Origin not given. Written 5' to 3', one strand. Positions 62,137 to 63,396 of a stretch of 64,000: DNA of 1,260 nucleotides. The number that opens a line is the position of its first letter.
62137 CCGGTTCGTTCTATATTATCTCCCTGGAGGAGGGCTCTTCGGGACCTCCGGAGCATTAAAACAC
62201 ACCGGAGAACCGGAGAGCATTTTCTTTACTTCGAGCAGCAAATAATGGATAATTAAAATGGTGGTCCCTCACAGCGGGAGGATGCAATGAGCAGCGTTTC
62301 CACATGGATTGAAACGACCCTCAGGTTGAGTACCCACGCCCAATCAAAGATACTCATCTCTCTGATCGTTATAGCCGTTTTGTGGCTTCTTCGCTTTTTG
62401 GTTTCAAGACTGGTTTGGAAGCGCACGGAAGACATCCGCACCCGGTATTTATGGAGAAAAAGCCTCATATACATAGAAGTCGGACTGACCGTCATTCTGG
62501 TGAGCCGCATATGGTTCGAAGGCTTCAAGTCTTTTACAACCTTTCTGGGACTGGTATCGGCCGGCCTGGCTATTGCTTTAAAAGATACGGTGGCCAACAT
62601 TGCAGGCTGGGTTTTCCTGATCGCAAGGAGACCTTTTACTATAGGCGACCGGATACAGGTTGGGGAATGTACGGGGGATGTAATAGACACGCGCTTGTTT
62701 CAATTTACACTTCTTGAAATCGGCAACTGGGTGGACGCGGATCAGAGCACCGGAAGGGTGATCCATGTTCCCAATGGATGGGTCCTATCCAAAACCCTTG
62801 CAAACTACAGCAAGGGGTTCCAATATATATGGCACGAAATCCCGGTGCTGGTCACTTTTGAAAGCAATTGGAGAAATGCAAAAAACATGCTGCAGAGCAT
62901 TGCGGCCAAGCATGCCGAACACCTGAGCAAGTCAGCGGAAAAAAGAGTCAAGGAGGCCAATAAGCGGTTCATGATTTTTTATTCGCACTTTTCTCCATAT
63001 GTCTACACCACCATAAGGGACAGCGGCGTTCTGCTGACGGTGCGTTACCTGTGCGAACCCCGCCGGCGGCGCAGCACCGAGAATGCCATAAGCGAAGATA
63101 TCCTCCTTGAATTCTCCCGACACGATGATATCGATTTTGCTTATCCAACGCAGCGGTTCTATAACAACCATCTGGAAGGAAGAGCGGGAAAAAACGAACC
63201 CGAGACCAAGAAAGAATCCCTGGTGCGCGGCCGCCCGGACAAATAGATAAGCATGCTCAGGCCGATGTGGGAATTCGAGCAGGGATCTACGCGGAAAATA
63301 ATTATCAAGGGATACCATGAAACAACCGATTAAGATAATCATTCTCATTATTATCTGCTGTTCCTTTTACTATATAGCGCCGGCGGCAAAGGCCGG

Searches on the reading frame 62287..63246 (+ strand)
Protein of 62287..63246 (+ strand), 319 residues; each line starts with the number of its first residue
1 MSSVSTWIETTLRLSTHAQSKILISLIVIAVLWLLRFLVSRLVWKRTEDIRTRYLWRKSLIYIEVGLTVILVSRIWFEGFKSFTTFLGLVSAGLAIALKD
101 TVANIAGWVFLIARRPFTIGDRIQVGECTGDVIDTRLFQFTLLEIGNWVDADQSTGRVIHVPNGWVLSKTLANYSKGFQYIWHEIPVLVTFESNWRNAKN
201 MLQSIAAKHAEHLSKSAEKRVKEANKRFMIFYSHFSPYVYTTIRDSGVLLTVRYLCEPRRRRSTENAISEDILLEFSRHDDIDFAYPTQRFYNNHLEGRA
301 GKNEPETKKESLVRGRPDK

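Call 54: search_protein_families(library=ncbifam, proteins=[window:62287-63246:+], max_evalue=1e-10)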
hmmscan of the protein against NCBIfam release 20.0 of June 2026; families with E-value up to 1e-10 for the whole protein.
window:62287-63246:+ (319 aa): 2 families
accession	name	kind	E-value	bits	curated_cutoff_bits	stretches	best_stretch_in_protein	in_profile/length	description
NF007662.0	PRK10334.1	subfamily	1.7e-11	43.9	321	1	24-220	37-222/286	small-conductance mechanosensitive channel MscS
NF047602.1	MscsSHelicob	equivalog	2.8e-11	43.4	400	1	22-206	13-189/260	small-conductance mechanosensitive channel MscS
